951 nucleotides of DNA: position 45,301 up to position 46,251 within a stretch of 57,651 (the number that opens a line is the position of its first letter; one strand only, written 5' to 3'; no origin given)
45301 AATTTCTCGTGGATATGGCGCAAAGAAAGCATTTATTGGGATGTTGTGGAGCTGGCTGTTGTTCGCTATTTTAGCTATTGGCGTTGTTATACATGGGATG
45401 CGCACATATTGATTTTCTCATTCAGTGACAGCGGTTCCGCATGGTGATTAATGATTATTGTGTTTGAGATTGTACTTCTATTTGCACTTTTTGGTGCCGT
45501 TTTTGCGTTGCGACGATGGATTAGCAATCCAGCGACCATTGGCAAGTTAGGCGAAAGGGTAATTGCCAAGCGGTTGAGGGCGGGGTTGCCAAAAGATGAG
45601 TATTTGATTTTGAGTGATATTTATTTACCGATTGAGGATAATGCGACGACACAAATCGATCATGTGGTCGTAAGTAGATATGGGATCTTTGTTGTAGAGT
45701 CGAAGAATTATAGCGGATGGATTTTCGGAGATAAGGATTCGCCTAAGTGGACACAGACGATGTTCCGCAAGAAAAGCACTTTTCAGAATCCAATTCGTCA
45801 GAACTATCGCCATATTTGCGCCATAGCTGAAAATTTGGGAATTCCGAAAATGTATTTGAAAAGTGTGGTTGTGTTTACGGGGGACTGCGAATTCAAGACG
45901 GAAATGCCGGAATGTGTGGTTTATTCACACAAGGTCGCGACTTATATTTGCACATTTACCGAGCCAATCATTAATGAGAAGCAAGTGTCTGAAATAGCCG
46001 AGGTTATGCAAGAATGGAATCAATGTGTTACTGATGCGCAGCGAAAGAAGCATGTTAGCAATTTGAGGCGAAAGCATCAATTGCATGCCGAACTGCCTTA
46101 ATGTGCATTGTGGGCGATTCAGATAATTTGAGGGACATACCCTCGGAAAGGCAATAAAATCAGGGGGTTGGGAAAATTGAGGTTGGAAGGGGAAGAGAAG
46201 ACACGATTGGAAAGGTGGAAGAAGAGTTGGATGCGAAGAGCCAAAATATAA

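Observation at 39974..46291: Island 2: one operon stacking three unrelated PD-(D/E)xK nuclease modules with a DUF2075 ATPase, a candidate undescribed defence system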

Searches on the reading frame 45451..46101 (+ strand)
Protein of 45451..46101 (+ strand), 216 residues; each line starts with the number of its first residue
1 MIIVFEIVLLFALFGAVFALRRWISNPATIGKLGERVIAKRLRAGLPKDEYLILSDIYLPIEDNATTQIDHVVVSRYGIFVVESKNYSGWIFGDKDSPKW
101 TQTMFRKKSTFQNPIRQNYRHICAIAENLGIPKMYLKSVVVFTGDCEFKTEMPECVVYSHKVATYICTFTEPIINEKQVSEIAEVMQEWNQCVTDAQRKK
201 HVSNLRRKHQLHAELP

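Call 3: search_protein_families(library=pfam, proteins=[window:45451-46101:+], max_evalue=0.01)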
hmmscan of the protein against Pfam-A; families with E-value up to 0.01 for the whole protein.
window:45451-46101:+ (216 aa): 1 family
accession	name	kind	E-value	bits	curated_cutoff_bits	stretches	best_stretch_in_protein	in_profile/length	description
PF08378.17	NERD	-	2.3e-34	118.7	22.1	1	31-143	2-111/111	Nuclease-related domain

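Call 4: search_protein_families(library=padloc, proteins=[window:45451-46101:+], max_evalue=0.01)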
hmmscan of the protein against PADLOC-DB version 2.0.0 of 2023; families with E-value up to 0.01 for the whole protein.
window:45451-46101:+ (216 aa): 2 families
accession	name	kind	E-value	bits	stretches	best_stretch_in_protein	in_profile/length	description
PDLC02512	PglW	-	6.4e-07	25.6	1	42-119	24-100/1403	PglW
PDLC02513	PglW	-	6.5e-05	18.3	1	41-98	22-79/1413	PglW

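Call 5: search_protein_families(library=ncbifam, proteins=[window:45451-46101:+], max_evalue=0.01)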
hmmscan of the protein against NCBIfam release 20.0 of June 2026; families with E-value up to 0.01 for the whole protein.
window:45451-46101:+ (216 aa): 2 families
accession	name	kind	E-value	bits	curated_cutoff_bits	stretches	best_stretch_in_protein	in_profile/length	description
NF047741.1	antiphage_MADS6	equivalog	1.5e-10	40.3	460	1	34-196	14-177/612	methylation-associated defense system protein kinase MAD6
NF033442.0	BREX_PglW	equivalog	7.7e-05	20.6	990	1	62-116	42-95/1391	BREX system serine/threonine kinase PglW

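Call 33: search_protein_families(library=pfam, proteins=[L023:8041-9324:+, L023:12106-13425:+, L023:13684-16635:+, L029:8697-9944:+, L029:12747-14720:+, L025:3651-5429:+, L025:5859-6443:+, L025:6425-6892:+, L025:6949-7821:+, L025:12321-13547:+], max_evalue=0.001)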
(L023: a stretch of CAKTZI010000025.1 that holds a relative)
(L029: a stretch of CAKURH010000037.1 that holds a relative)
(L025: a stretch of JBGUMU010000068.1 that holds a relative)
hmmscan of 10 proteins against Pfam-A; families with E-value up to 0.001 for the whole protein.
L023:8041-9324:+ (427 aa): 0 families

L023:12106-13425:+ (439 aa): 2 families
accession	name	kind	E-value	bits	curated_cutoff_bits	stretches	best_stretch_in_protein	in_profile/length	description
PF13635.12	DUF4143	-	5.5e-29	101.4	28.1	1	215-380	2-159/160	Domain of unknown function (DUF4143)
PF13173.12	AAA_14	-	2.1e-12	47.6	27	1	34-149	3-127/129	AAA domain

L023:13684-16635:+ (983 aa): 6 families
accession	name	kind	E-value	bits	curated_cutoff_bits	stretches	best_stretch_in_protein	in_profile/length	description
PF02836.23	Glyco_hydro_2_C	-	5.2e-95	318.5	21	1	341-621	1-301/302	Glycosyl hydrolases family 2, TIM barrel domain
PF02929.23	Bgal_small_N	-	4.4e-39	135.1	25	2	886-979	160-246/248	Beta galactosidase small chain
PF02837.24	Glyco_hydro_2_N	-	1.9e-34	119.5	28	1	92-260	4-167/169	Glycosyl hydrolases family 2, sugar binding domain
PF22666.2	Glyco_hydro_2_N2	-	9.4e-05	23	27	1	166-235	51-120/167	Glycosyl hydrolase 2 galactose-binding domain-like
PF16353.11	LacZ_4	-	0.00025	21.7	27.3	1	632-681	1-48/87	Beta-galactosidase, domain 4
PF02449.21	Glyco_hydro_42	-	0.00053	19.9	21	0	365-471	37-140/376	Beta-galactosidase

L029:8697-9944:+ (415 aa): 5 families
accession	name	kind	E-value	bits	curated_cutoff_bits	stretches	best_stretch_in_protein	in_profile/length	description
PF13635.12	DUF4143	-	1e-24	87.6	28.1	1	214-362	2-160/160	Domain of unknown function (DUF4143)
PF13173.12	AAA_14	-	3.9e-24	85.5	27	1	36-158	2-128/129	AAA domain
PF13401.12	AAA_22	-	0.00019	22.2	27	0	34-69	3-34/130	AAA domain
PF13191.12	AAA_16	-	0.00024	22.1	32.6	0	14-60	3-48/167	AAA ATPase domain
PF05621.17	TniB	-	0.00061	19.7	22.4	0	12-64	11-63/189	Bacterial TniB protein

L029:12747-14720:+ (657 aa): 0 families

L025:3651-5429:+ (592 aa): 4 families
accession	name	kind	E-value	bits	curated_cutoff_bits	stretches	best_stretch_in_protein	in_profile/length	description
PF01380.27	SIS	-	1.2e-40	138.8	25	2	286-411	2-129/131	SIS domain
PF13522.11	GATase_6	-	1.3e-17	64.5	27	1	62-191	9-129/130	Glutamine amidotransferase domain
PF13537.11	GATase_7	-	2.6e-12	47.3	25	1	83-193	13-118/123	Glutamine amidotransferase domain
PF13230.11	GATase_4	-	6e-08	32.4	23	1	31-132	35-139/272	Glutamine amidotransferases class-II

L025:5859-6443:+ (194 aa): 0 families

L025:6425-6892:+ (155 aa): 1 family
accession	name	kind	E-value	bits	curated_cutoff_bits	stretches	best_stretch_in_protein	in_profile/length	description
PF10263.15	SprT-like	-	1.5e-05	25.2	25.6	1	54-127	32-103/108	SprT-like family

L025:6949-7821:+ (290 aa): 2 families
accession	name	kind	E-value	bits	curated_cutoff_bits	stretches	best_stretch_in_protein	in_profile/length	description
PF08378.17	NERD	-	1.5e-28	100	22.1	1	73-187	1-111/111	Nuclease-related domain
PF01396.24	Zn_ribbon_Top1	-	3.7e-15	55.9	32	1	256-289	2-35/39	Topoisomerase DNA binding C4 zinc finger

L025:12321-13547:+ (408 aa): 1 family
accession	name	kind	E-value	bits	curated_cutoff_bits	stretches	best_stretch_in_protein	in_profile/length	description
PF00155.27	Aminotran_1_2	-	4.8e-28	98.8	19.7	1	44-399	14-357/361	Aminotransferase class I and II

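Call 34: find_homologous_proteins(query=window:45451-46101:+, max_evalue=0.00001)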
Query window:45451-46101:+ (216 aa): 1695 proteins with E <= 0.00001 among 1849 candidates; the best 120 are listed.
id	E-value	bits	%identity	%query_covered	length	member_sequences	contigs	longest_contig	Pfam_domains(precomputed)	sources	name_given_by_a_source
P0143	7.1e-140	482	98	100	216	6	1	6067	PF08378.18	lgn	-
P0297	2.1e-104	366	77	97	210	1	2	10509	PF08378.18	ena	-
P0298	8.6e-104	364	77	96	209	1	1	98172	PF08378.18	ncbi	-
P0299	1.4e-102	360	75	97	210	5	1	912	PF08378.18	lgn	-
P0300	2.5e-76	274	58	97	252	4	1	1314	PF01396.25,PF08378.18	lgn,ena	-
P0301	1.3e-75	272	64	83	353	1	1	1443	PF08378.18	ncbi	-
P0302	2.9e-75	271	59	96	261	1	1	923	PF01396.25,PF08378.18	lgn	-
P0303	3.1e-75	270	59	93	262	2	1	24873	PF01396.25,PF08378.18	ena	-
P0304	3.8e-75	270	56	97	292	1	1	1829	PF01396.25,PF08378.18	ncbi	-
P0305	5.2e-75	270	57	96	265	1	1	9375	PF01396.25,PF08378.18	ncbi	-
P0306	5.8e-75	270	57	97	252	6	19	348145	PF01396.25,PF08378.18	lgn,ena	-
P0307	5.8e-75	270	61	85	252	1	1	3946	PF08378.18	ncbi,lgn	-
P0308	9.0e-75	269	65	83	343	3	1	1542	PF08378.18,PF13248.12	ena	-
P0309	1.1e-74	269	58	97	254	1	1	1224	PF01396.25,PF08378.18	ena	-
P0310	1.3e-74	268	57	97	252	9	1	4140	PF01396.25,PF08378.18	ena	-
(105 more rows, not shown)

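Call 35: find_encoding_contigs(protein=P0298, flank=8000, max_places=3)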
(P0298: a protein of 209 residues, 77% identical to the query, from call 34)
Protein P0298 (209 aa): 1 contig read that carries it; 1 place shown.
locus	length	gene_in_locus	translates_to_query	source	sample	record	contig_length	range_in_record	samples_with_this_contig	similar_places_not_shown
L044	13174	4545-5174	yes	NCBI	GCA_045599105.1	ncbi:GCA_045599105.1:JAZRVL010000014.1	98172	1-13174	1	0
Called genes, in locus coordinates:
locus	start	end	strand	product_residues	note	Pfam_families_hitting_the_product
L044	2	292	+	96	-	?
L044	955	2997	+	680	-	PF06745:ATPase (weak), PF09848:SLFN-g3_helicase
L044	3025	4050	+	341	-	-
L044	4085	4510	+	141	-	-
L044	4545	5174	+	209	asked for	PF08378:NERD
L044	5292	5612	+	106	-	PF13248:Zn_ribbon_3 (faint)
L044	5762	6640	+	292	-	PF02498:Bro-N (weak), PF02661:Fic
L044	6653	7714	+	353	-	PF13306:LRR_5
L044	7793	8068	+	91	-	PF01649:Ribosomal_S20p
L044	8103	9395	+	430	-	PF00162:PGK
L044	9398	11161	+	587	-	PF01268:FTHFS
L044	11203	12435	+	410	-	PF01595:CNNM, PF00571:CBS (weak), PF03471:CorC_HlyC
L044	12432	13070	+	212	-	PF01595:CNNM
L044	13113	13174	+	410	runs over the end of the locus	PF01409:tRNA-synt_2d (weak), PF13393:tRNA-synt_His, PF00587:tRNA-synt_2b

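Call 36: find_encoding_contigs(protein=P0297, flank=8000, max_places=3)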
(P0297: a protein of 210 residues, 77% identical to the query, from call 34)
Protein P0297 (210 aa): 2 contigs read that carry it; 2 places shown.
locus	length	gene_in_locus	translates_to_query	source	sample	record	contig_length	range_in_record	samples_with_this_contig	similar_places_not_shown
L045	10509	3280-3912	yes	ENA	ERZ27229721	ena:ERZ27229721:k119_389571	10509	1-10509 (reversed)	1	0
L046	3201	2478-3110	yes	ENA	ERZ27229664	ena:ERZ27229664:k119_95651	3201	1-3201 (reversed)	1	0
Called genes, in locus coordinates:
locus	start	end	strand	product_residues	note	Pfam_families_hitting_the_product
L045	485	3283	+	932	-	PF00580:UvrD-helicase, PF13245:AAA_19, PF13604:AAA_30 (faint), PF01443:Viral_helicase1 (faint), PF00580:UvrD-helicase, PF13361:UvrD_C, PF13538:UvrD_C_2 (faint), PF01396:Zn_ribbon_Top1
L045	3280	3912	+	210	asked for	PF08378:NERD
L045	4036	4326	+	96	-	-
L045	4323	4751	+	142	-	PF01850:PIN (weak)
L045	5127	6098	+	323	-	-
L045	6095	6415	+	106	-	PF07866:DUF1653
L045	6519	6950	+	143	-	PF00572:Ribosomal_L13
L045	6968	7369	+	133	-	PF00380:Ribosomal_S9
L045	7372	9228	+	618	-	PF00270:DEAD, PF00271:Helicase_C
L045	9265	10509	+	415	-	?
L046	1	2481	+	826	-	?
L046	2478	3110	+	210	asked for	PF08378:NERD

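Call 49: find_related_loci(query=A3, collection=viral_contigs, flank=8000)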
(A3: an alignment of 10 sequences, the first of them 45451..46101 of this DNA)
Query A3 (216 aa) in viral_contigs; peptide patterns used: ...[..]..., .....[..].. (x = any residue, [..] = any of these).
80 stretches matched a pattern; 9 encode a relative of the query (tblastn E <= 1e-3); 9 distinct loci.
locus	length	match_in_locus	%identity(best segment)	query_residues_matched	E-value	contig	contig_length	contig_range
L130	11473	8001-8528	41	31-205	1e-41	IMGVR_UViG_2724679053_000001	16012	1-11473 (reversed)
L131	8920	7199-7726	42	31-205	1e-41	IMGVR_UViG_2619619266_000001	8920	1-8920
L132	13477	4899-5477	39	27-215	1e-40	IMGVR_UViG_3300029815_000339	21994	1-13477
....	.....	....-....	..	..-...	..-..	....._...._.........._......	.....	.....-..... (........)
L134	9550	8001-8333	47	14-118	3e-27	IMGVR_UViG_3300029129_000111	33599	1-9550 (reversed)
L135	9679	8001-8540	31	21-206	1e-22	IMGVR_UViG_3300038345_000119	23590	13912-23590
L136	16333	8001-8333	41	1-122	5e-22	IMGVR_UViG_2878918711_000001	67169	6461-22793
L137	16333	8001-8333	41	1-122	5e-22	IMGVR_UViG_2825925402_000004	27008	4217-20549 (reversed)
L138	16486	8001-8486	31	21-187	7e-22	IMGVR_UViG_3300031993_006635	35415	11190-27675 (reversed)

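Call 54: search_solved_structures(query=A3, max_evalue=0.01)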
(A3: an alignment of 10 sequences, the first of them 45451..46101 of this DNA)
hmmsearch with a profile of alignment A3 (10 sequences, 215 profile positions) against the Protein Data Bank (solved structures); distinct sequences matched with E-value up to 0.01: 0.

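Call 63: search_protein_families(library=padloc, proteins=[L003:11059-12105:+, L003:12109-13380:+, L003:13377-15491:+, L003:15493-16803:+, L003:16853-17677:+, L003:17670-18845:+, L003:18842-19900:+, L129:4684-6375:+, L129:6396-8741:+, L129:8793-9227:+], max_evalue=0.001)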
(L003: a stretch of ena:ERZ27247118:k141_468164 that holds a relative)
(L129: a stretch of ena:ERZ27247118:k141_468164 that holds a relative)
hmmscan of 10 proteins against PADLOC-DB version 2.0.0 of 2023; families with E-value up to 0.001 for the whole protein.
L003:11059-12105:+ (348 aa): 4 families
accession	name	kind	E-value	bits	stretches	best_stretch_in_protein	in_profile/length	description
PDLC04869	PDC-S05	-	1.4e-104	347.5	1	41-341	10-292/306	-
PDLC04856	PDC-S05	-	7.2e-47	157.4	1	43-207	7-160/177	-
PDLC04879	PDC-S05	-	8.6e-37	125.1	1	183-340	132-277/285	-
PDLC04849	PDC-S05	-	5e-31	105.8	1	43-194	5-141/183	-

L003:12109-13380:+ (423 aa): 63 families (the best 25 are shown)
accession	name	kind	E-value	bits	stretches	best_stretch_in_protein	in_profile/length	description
PDLC02649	DrmMII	-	2.8e-155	515.4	1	7-422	3-418/422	DrmMII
PDLC03232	MTase_II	-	1.3e-98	328.9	2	114-423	132-461/465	Type II methyltransferase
PDLC03234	MTase_II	-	5.4e-75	251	1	7-422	3-366/375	Type II methyltransferase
PDLC03378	MTase_II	-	8.3e-71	237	2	113-422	66-330/344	Type II methyltransferase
PDLC03326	MTase_II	-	6.2e-63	211.4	2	89-422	51-376/412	Type II methyltransferase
PDLC02656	DrmMII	-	4.9e-62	208.3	2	7-248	3-234/491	DrmMII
PDLC03272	MTase_II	-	2.7e-60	202.6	1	5-422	71-390/407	Type II methyltransferase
PDLC00033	DruM2|DruM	-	6.1e-60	201.4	1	5-422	18-364/368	DNA cytosine methylase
PDLC00026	DruM2|DruM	-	6.7e-52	175.1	1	7-422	3-318/336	DNA cytosine methylase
PDLC02648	DrmMII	-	3.4e-51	172.5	2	8-244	21-255/468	DrmMII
PDLC03237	MTase_II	-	6.1e-48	161.5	2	10-221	795-970/1036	Type II methyltransferase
PDLC00027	DruM2|DruM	-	1.3e-45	154.4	3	115-230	72-184/361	DNA cytosine methylase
PDLC00031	DruM2|DruM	-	1.5e-44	150.6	2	115-229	72-183/361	DNA cytosine methylase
PDLC03307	MTase_II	-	6.2e-42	142.2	3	105-232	54-204/382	Type II methyltransferase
PDLC00030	DruM2|DruM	-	1.6e-40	137.4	1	6-422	3-364/380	DNA cytosine methylase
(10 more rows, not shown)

L003:13377-15491:+ (704 aa): 2 families
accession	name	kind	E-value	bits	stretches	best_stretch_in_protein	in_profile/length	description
PDLC03419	REase_II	-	5.4e-11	39.5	1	17-141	16-132/695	Type II restriction enzyme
PDLC03485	REase_II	-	1.3e-07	28.4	1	27-200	27-187/611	Type II restriction enzyme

L003:15493-16803:+ (436 aa): 0 families

L003:16853-17677:+ (274 aa): 5 families
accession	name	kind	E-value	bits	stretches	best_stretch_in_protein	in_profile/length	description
PDLC05042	PDC-S57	-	3.9e-52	175.3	1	8-121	6-118/245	-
PDLC05041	PDC-S57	-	4.5e-39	132.2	1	7-120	3-110/212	-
PDLC05043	PDC-S57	-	2.1e-25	87.6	1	8-108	3-109/221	-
PDLC03977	PD-Lambda-1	-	2.1e-10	38.1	1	7-112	353-457/496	-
PDLC03976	PD-Lambda-1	-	7.4e-10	36.3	1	6-108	353-454/491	-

L003:17670-18845:+ (391 aa): 62 families (the best 25 are shown)
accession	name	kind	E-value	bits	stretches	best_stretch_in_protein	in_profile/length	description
PDLC03234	MTase_II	-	6.7e-90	300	1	20-390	3-365/375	Type II methyltransferase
PDLC03378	MTase_II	-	1e-82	276.2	1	21-390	2-329/344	Type II methyltransferase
PDLC03326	MTase_II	-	1.6e-77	259.4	1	21-391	4-376/412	Type II methyltransferase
PDLC00033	DruM2|DruM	-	1.2e-74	249.9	1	7-388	5-361/368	DNA cytosine methylase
PDLC03237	MTase_II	-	5.3e-66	221.2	2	22-194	794-974/1036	Type II methyltransferase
PDLC02656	DrmMII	-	2.2e-65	219.3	2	21-220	4-234/491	DrmMII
PDLC03272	MTase_II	-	1.7e-62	209.8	1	6-391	59-390/407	Type II methyltransferase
PDLC02649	DrmMII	-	2.2e-61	206.1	1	86-389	111-416/422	DrmMII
PDLC02648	DrmMII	-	3.9e-61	205.3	1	17-390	17-450/468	DrmMII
PDLC00026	DruM2|DruM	-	3.2e-59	199.2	1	22-389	5-316/336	DNA cytosine methylase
PDLC03225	MTase_II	-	2.8e-53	179.5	2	161-387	373-594/615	Type II methyltransferase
PDLC00027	DruM2|DruM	-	3.8e-51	172.5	1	22-389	12-349/361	DNA cytosine methylase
PDLC02650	DrmMII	-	3.5e-50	169.1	2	20-152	7-147/435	DrmMII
PDLC03307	MTase_II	-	2.7e-48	163.1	3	24-146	3-117/382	Type II methyltransferase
PDLC00031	DruM2|DruM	-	1e-46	157.7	1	23-389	13-349/361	DNA cytosine methylase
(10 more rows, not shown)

L003:18842-19900:+ (352 aa): 64 families (the best 25 are shown)
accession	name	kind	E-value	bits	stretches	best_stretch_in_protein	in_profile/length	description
PDLC03272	MTase_II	-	1.6e-82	275.8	1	3-349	77-390/407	Type II methyltransferase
PDLC03361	MTase_II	-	3.6e-58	195.5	1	2-346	88-434/455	Type II methyltransferase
PDLC03734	oMTase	-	1.5e-55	186.9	2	2-185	5-179/444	orphan methyltransferase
PDLC03217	MTase_II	-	1.2e-51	174.1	1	3-346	24-371/703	Type II methyltransferase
PDLC03378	MTase_II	-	3.9e-49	165.8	1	1-347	3-328/344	Type II methyltransferase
PDLC00034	DruM2|DruM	-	2.5e-43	146.2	2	2-178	9-190/457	DNA cytosine methylase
PDLC02653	DrmMII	-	6.5e-43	144.9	1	1-179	5-178/333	DrmMII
PDLC03286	MTase_II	-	8.5e-43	144.3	1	1-176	1-170/185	Type II methyltransferase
PDLC03234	MTase_II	-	8.6e-40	135.1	1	2-185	6-185/375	Type II methyltransferase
PDLC00026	DruM2|DruM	-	1.1e-38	131.7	1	2-348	6-317/336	DNA cytosine methylase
PDLC03716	oMTase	-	1.9e-35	120.7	1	2-177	40-202/349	orphan methyltransferase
PDLC03329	MTase_II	-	7e-35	119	1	2-181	6-189/407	Type II methyltransferase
PDLC03242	MTase_II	-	1.1e-33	114.8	1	3-184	103-271/409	Type II methyltransferase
PDLC03326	MTase_II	-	1.3e-32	111.5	1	3-177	7-178/412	Type II methyltransferase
PDLC03733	oMTase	-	2e-32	110.6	1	2-345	92-454/476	orphan methyltransferase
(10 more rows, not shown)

L129:4684-6375:+ (563 aa): 2 families
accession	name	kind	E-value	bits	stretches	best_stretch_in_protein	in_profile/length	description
PDLC03448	REase_II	-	2.2e-43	146.5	3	378-498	682-816/857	Type II restriction enzyme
PDLC03547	REase_II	-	8.7e-31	105.1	1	192-503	267-536/585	Type II restriction enzyme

L129:6396-8741:+ (781 aa): 0 families

L129:8793-9227:+ (144 aa): 0 families

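Call 64: search_protein_families(library=phrogs, proteins=[window:45451-46101:+], max_evalue=0.001)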
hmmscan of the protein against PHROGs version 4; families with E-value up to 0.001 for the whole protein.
window:45451-46101:+ (216 aa): 1 family
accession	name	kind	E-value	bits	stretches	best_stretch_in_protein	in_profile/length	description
phrog_21557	-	unknown function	5.3e-27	96.1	1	46-206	49-209/249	-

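Call 66: search_dna_similar(query=window:45451-46101:+, collection=plasmids, mode=protein, max_rows=25, max_evalue=1e-15)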
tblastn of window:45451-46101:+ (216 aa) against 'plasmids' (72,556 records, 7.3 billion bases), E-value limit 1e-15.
Records with a match: 1730; places in all: 1750; records where one place covers at least 80% of the query: 450.
Best place of each record, by identity: <60% 1730.
By first word of the organism name: Escherichia 439; Salmonella 345; Bacillus 303; Enterobacter 267; Klebsiella 159; Citrobacter 59; Pseudomonas 25; Vibrio 21; Raoultella 21; Leclercia 14; and 36 more.
By predicted mobility (MOB-suite, as given by PLSDB): conjugative 1459; non-mobilizable 260; mobilizable 11.
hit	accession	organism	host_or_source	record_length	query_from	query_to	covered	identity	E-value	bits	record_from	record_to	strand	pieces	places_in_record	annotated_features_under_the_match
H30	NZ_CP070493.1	Methylococcus sp. EFPC2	pure culture,stream biofilm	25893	24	213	88%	43.7%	6e-43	160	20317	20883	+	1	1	NERD domain-containing protein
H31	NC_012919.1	Photobacterium damselae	-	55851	22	205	85%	42.8%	5e-43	160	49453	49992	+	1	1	none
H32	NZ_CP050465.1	Vibrio campbellii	single cell,seawater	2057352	22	202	84%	42.4%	3e-40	153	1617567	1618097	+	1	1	none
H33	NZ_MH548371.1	Vibrio alginolyticus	shrimp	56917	31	205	81%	43.8%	6e-43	160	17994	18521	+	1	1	nuclease-related domain-containing protein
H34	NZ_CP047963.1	Aeromonas media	cell culture,hospital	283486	31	209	83%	42.5%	7e-37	143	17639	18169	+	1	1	nuclease-related domain-containing protein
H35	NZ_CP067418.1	Aeromonas media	cell culture,water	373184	31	209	83%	42.5%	7e-37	143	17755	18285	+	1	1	nuclease-related domain-containing protein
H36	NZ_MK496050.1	Pseudomonas sp.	-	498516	31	214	85%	41.3%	5e-38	146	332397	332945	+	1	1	nuclease-related domain-containing protein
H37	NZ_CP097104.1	Pseudomonas sp. NY11382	Homo sapiens,Airway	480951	31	214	85%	40.8%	8e-38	145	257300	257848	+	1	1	nuclease-related domain-containing protein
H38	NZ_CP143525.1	Pseudomonas putida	culture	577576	31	214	85%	40.8%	8e-38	145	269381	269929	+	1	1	nuclease-related domain-containing protein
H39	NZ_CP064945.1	Pseudomonas fulva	Homo sapiens,bile specimen,bile ...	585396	31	214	85%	40.8%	8e-38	145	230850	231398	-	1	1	nuclease-related domain-containing protein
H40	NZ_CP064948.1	Pseudomonas fulva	Homo sapiens,pleural fluid,pleural ...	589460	31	214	85%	40.8%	8e-38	145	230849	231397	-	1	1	nuclease-related domain-containing protein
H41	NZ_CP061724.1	Pseudomonas putida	a feces sample of migratory birds origin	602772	31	214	85%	40.8%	8e-38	145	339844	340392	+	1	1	nuclease-related domain-containing protein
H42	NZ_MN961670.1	Pseudomonas putida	Homo sapiens,urine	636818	31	214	85%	40.8%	8e-38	145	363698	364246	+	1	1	nuclease-related domain-containing protein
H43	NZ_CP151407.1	Azonexus hydrophilus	metagenomic assembly,groundwater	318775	28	209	84%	40.7%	1e-37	145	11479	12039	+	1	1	NERD domain-containing protein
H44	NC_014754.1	Sulfuricurvum kujiense DSM 16994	drain water from underground crude oil ...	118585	23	210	87%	38.3%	2e-39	150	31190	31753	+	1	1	NERD domain-containing protein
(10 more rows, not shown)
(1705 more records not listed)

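Call 67: get_annotated_region(hit=H30, flank=4000)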
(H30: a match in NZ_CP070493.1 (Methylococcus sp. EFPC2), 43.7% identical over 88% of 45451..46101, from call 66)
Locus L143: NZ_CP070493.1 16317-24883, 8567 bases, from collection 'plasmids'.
description: Methylococcus sp. EFPC2 plasmid unnamed2, complete sequence
organism: Methylococcus sp. EFPC2 (NCBI taxid 2812648)
taxonomy: Bacteria; Pseudomonadota; Gammaproteobacteria; Methylococcales; Methylococcaceae; Methylococcus; Methylococcus sp. EFPC2
host: -; source: pure culture,stream biofilm; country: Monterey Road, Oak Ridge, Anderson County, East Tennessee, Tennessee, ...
typing (MOB-suite, as given by PLSDB): non-mobilizable
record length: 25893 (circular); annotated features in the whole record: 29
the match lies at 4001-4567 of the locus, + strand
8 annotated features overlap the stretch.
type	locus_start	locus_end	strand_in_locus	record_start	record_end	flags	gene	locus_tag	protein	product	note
CDS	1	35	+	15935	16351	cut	-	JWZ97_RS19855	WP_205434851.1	TraK family protein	-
CDS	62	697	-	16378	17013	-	-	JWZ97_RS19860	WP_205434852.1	DNA-binding protein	-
CDS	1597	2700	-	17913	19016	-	-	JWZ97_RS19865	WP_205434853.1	replication protein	-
CDS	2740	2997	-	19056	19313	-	-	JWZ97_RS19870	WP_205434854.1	hypothetical protein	-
CDS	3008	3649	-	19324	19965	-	-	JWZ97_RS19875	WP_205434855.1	ParA family protein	-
CDS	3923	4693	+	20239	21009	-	-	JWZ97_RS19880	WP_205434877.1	NERD domain-containing protein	-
CDS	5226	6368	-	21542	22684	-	-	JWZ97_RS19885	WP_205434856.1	hypothetical protein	-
CDS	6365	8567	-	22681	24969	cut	-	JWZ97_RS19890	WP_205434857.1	hypothetical protein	-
